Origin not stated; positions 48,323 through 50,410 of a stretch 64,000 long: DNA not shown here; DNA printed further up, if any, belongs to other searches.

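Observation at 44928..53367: Multi-paralogue MacB/FtsX-type (type VII) ABC operon with giant ectodomains, divergent from a sigma/anti-sigma pair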

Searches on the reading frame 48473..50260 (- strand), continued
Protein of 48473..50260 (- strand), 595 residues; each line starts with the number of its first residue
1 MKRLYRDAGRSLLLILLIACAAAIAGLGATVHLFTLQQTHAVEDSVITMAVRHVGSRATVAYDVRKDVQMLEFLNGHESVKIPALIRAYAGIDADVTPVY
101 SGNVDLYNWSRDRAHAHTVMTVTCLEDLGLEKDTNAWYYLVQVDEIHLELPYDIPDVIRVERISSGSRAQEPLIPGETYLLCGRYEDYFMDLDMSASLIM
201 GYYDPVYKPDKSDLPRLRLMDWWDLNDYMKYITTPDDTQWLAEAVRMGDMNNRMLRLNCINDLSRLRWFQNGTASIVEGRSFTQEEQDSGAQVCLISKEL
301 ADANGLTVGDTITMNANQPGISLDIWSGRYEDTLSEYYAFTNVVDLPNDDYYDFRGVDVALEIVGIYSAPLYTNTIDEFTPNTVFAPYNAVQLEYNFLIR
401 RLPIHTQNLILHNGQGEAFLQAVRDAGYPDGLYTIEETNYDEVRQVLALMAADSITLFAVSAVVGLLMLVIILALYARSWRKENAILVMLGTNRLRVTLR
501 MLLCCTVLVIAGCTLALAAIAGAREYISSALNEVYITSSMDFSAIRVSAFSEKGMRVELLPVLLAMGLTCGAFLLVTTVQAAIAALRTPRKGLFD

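Call 46: search_protein_families(library=pfam, proteins=[L001:8371-9261:-, L004:6187-7488:-, L005:4654-5541:-, L007:6637-7488:-, L001:9279-9857:-, L004:7493-8077:-], max_evalue=10)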
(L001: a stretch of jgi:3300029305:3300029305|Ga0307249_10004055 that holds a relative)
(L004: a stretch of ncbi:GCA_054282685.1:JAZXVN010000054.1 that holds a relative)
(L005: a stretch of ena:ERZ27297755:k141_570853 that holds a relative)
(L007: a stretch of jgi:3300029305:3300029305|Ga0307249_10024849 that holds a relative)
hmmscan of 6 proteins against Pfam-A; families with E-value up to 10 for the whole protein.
L001:8371-9261:- (296 aa): 2 families
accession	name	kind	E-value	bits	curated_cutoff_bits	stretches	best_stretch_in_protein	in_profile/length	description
PF08044.16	DUF1707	-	0.0075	16.7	27.6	1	5-30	12-37/53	DUF1707 SHOCT-like domain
PF09851.14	SHOCT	-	0.078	13.2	27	1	4-27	2-25/28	Short C-terminal domain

L004:6187-7488:- (433 aa): 1 family
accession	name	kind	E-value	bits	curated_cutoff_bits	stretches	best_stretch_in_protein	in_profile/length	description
PF08044.16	DUF1707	-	0.00051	20.4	27.6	1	11-40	15-44/53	DUF1707 SHOCT-like domain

L005:4654-5541:- (295 aa): 1 family
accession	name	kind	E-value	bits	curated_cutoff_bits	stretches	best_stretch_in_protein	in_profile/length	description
PF20606.3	DUF6799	-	0.33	11.2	26.8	1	238-264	26-51/63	Domain of unknown function (DUF6799)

L007:6637-7488:- (283 aa): 1 family
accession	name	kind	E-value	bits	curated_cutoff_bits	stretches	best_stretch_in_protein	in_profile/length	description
PF08044.16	DUF1707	-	0.011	16.1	27.6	1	10-37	14-41/53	DUF1707 SHOCT-like domain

L001:9279-9857:- (192 aa): 7 families
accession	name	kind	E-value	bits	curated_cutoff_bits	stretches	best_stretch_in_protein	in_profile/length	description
PF08281.18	Sigma70_r4_2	-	1.4e-06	28.3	25.7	1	124-174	4-54/54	Sigma-70, region 4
PF04542.20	Sigma70_r2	-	1.2e-05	25.5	24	1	19-86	4-69/71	Sigma-70 region 2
PF04545.22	Sigma70_r4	-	0.00013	21.9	24.1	1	131-176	5-50/50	Sigma-70, region 4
PF07638.17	Sigma70_ECF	-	0.0021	18.4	21.1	1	15-176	21-181/185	ECF sigma factor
PF10191.15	COG7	-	0.03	13.1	33.9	1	115-180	540-604/772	Golgi complex component 7 (COG7)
PF10551.15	MULE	-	0.099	13.5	27.6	1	118-181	24-87/99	MULE transposase domain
PF01724.21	DUF29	-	0.23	12.1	22.5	0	30-57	83-110/138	Domain of unknown function DUF29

L004:7493-8077:- (194 aa): 7 families
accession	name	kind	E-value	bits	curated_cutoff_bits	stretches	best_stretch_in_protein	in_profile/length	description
PF04542.20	Sigma70_r2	-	2e-09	37.5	24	1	19-85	4-68/71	Sigma-70 region 2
PF08281.18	Sigma70_r4_2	-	2.5e-05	24.3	25.7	1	142-174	22-54/54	Sigma-70, region 4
PF04545.22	Sigma70_r4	-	0.00014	21.7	24.1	1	131-176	5-50/50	Sigma-70, region 4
PF07638.17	Sigma70_ECF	-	0.0031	17.9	21.1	1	73-176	82-181/185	ECF sigma factor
PF13556.12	HTH_30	-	0.13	12.5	27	1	143-172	9-38/59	PucR C-terminal helix-turn-helix domain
PF13255.11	DUF4046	-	0.14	13.2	22.8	1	69-88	31-50/90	Protein of unknown function (DUF4046)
PF20849.2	TelK_muzzle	-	0.15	12.6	27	1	145-176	16-47/118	Protelomerase, muzzle domain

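Call 53: search_protein_representatives(alignment_id=A1)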
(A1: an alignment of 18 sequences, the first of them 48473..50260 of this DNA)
Query: 18 sequences, 586 profile positions. Proteins with E-value up to 0.001 (for the whole library): 2102; up to 1e-10: 872; up to 1e-30: 108. The best 150 are listed.
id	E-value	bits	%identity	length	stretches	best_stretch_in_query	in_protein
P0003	0.0e+00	1037.7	-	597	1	1-586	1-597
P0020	3.7e-253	857.7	-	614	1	1-586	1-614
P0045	3.4e-85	303.0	-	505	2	170-429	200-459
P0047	5.1e-81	289.3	-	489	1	14-476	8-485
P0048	1.7e-64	234.7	-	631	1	1-575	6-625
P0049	2.3e-60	221.1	-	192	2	372-477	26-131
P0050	4.6e-45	170.5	-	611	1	8-535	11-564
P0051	5.7e-45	170.2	-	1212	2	238-505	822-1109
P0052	1.7e-43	165.4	-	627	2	228-514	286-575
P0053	7.9e-43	163.2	-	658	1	4-514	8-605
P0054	8.4e-43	163.1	-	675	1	5-503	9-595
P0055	2.6e-42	161.5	-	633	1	1-516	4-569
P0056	7.8e-42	159.9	-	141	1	496-586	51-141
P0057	3.0e-41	157.9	-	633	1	1-513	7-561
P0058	7.5e-41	156.6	-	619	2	228-507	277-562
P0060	6.8e-40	153.5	-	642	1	8-566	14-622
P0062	1.6e-39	152.3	-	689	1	2-555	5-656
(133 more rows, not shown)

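Call 54: find_encoding_contigs(protein=P0022, flank=8000, max_places=2)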
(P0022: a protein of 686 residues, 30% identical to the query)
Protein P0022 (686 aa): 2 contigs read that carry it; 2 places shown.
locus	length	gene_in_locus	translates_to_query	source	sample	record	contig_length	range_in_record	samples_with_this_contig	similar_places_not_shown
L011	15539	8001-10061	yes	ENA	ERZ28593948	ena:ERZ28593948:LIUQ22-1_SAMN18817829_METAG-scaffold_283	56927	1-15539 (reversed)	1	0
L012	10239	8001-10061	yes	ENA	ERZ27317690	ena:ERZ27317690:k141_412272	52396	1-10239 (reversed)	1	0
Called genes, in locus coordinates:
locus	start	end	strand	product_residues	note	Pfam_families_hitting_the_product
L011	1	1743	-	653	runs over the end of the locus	PF00133:tRNA-synt_1, PF01406:tRNA-synt_1e (faint), PF01921:tRNA-synt_1f (faint), PF09334:tRNA-synt_1g, PF00133:tRNA-synt_1, PF19303:Anticodon_3, PF08264:Anticodon_1 (faint), PF01588:tRNA_bind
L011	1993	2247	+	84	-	PF12637:TSCPD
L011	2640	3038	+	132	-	PF14478:DUF4430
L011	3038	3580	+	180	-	-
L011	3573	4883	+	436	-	PF01546:Peptidase_M20, PF07687:M20_dimer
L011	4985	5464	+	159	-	PF12728:HTH_17 (faint)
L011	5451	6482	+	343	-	-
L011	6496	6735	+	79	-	PF01479:S4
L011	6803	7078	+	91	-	PF07873:YabP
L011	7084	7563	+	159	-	PF09578:Spore_YabQ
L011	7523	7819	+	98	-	PF04977:DivIC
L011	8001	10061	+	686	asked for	-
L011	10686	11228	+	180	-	PF02482:Ribosomal_S30AE, PF16321:Ribosom_S30AE_C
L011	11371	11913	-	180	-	-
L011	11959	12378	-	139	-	PF00583:Acetyltransf_1, PF13673:Acetyltransf_10 (weak), PF13508:Acetyltransf_7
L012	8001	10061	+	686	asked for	-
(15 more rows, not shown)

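Call 55: find_encoding_contigs(protein=P0028, flank=8000, max_places=2)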
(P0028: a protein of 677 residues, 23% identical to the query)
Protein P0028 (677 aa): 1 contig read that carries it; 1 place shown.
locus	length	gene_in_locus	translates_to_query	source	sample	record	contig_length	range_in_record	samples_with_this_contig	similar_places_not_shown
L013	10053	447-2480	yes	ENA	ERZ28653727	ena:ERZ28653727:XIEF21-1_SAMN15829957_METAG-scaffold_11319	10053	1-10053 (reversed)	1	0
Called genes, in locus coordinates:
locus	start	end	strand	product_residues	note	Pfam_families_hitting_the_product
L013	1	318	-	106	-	?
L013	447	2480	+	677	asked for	PF12704:MacB_PCD, PF02687:FtsX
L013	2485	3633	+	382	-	-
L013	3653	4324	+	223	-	PF02463:SMC_N (faint), PF00005:ABC_tran, PF13304:AAA_21 (faint)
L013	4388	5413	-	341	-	PF08240:ADH_N, PF16912:Glu_dehyd_C, PF00107:ADH_zinc_N, PF00890:FAD_binding_2 (weak), PF13602:ADH_zinc_N_2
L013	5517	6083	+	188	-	PF00440:TetR_N, PF14278:TetR_C_8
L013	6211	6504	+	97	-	PF00581:Rhodanese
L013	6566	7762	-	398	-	PF01996:F420_ligase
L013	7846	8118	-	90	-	-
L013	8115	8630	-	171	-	PF07155:ECF-ribofla_trS, PF12822:ECF_trnsprt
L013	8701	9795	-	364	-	PF01926:MMR_HSR1, PF02421:FeoB_N, PF06071:YchF-GTPase_C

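Call 56: list_cluster_members(proteins=[P0047, P0048, P0050, P0052, P0053, P0054, P0055, P0060, P0062, P0051])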
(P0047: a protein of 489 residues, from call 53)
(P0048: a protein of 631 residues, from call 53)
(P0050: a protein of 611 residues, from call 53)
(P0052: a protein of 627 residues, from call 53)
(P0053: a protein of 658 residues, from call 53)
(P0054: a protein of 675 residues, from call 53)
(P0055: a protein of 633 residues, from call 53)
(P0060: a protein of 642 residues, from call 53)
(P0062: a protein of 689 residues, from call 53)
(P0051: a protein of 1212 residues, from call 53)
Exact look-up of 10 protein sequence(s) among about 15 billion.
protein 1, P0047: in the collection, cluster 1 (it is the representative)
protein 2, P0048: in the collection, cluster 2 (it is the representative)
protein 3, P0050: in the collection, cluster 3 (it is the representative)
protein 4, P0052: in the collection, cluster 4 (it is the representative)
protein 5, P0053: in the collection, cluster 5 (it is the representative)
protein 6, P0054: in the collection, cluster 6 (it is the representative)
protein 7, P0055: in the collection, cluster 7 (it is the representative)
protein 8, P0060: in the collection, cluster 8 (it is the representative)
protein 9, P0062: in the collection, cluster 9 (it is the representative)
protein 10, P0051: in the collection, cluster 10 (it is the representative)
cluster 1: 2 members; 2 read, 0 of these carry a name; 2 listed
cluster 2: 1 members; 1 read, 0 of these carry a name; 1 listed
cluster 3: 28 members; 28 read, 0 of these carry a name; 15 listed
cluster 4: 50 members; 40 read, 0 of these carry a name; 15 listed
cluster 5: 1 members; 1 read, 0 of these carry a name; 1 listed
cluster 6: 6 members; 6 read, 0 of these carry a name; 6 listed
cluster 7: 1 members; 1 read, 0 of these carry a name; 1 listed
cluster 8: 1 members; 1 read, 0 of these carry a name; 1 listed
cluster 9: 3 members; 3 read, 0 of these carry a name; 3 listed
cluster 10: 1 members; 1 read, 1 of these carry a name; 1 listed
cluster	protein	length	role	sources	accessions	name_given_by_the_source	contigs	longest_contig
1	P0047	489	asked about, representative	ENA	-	-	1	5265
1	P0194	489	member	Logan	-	-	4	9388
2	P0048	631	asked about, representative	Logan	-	-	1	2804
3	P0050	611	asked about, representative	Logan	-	-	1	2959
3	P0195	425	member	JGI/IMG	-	-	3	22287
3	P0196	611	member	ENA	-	-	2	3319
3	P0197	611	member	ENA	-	-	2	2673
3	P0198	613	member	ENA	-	-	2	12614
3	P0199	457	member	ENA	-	-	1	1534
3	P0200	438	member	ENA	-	-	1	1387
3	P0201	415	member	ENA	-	-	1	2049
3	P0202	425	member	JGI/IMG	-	-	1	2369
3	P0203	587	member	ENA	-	-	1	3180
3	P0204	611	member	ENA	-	-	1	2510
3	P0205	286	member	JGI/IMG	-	-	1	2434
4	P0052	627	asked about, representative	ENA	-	-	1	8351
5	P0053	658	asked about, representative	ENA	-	-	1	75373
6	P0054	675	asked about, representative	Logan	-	-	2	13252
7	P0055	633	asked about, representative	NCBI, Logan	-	-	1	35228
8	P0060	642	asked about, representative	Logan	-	-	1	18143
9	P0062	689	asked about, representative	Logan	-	-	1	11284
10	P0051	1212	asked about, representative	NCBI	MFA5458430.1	MAG: ABC transporter permease, partial [Synergistaceae bacterium]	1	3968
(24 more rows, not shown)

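Call 57: find_encoding_contigs(protein=P0020, flank=10000, max_places=3)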
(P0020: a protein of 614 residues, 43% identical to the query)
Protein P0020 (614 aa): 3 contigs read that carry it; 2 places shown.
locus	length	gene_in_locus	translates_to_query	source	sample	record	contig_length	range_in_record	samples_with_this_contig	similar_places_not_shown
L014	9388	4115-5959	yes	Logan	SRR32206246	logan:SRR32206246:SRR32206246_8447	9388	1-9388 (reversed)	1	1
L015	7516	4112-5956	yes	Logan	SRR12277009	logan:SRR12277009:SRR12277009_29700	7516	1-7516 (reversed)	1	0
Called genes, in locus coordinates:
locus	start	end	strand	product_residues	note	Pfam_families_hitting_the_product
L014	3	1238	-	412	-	?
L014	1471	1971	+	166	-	PF14278:TetR_C_8 (weak)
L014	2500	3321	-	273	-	-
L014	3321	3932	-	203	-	PF07638:Sigma70_ECF (weak), PF04542:Sigma70_r2, PF08281:Sigma70_r4_2 (weak)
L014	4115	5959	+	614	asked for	PF12704:MacB_PCD (faint)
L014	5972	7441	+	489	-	PF12704:MacB_PCD (weak)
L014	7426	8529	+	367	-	-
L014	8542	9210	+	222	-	PF00005:ABC_tran, PF02463:SMC_N (faint)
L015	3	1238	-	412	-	?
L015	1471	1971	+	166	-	PF14278:TetR_C_8 (weak)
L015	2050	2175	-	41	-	-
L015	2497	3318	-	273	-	-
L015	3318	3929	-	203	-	PF07638:Sigma70_ECF (weak), PF04542:Sigma70_r2, PF08281:Sigma70_r4_2 (weak)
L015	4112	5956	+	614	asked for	PF12704:MacB_PCD (faint)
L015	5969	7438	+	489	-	PF12704:MacB_PCD (weak)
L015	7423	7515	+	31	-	?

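Call 79: search_protein_families(library=padloc, proteins=[window:48473-50260:-], max_evalue=0.001)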
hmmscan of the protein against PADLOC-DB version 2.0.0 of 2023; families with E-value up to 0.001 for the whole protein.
window:48473-50260:- (595 aa): 0 families

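Call 80: find_encoding_contigs(protein=P0001, flank=10000, max_places=4)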
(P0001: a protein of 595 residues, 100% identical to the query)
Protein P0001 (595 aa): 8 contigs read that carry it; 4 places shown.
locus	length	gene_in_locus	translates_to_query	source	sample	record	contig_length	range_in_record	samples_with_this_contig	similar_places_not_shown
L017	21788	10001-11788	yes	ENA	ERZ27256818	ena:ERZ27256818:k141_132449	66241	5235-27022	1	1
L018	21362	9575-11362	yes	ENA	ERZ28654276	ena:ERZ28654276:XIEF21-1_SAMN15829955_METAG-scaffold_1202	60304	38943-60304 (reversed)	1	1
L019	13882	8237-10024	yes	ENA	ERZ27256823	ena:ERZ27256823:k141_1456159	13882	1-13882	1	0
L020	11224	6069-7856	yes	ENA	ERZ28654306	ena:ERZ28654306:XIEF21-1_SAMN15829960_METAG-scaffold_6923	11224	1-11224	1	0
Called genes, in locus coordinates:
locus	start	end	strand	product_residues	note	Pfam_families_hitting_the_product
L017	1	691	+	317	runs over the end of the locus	PF19300:BPD_transp_1_N, PF00528:BPD_transp_1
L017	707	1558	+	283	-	PF12911:OppC_N, PF00528:BPD_transp_1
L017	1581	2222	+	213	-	-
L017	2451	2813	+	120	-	-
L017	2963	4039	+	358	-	PF02156:Glyco_hydro_26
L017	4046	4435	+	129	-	PF02156:Glyco_hydro_26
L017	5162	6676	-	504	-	-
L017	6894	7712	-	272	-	-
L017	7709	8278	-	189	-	PF07638:Sigma70_ECF (weak), PF04542:Sigma70_r2, PF08281:Sigma70_r4_2 (weak)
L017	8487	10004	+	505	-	PF12704:MacB_PCD (weak)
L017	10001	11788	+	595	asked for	PF12704:MacB_PCD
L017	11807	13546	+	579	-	PF12704:MacB_PCD (weak)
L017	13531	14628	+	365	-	PF02687:FtsX (weak)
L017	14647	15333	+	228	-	PF00005:ABC_tran, PF02463:SMC_N (faint)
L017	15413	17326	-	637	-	PF00664:ABC_membrane (faint), PF00005:ABC_tran, PF13304:AAA_21 (faint)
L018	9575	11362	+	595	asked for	PF12704:MacB_PCD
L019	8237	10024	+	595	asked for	PF12704:MacB_PCD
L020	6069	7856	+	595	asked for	PF12704:MacB_PCD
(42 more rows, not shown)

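Call 83: search_dna_similar(query=window:48473-50260:-, collection=plasmids, mode=protein, max_evalue=0.00001, max_rows=10)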
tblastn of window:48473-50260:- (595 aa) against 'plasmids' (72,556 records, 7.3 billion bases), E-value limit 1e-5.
No match.

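Call 85: find_encoding_contigs(protein=P0024, flank=6000, max_places=3)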
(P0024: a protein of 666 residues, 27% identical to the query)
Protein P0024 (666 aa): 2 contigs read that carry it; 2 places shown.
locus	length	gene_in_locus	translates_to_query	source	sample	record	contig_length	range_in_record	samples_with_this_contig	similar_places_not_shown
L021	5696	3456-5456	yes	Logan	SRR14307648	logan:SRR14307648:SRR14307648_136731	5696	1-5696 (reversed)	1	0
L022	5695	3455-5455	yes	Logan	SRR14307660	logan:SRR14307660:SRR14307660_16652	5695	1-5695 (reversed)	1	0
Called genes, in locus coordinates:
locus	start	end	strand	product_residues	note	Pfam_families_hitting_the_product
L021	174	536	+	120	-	PF03965:Penicillinase_R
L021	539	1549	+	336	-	PF05569:Peptidase_M56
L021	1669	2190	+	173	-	-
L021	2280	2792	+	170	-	PF02687:FtsX (weak)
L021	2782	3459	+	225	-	PF00005:ABC_tran, PF13304:AAA_21 (faint), PF02463:SMC_N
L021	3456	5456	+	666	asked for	PF12704:MacB_PCD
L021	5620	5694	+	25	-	?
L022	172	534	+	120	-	PF03965:Penicillinase_R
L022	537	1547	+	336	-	PF05569:Peptidase_M56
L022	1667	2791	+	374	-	PF02687:FtsX (weak)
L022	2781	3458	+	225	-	PF00005:ABC_tran, PF13304:AAA_21 (faint), PF02463:SMC_N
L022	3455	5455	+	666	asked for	PF12704:MacB_PCD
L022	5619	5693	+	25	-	?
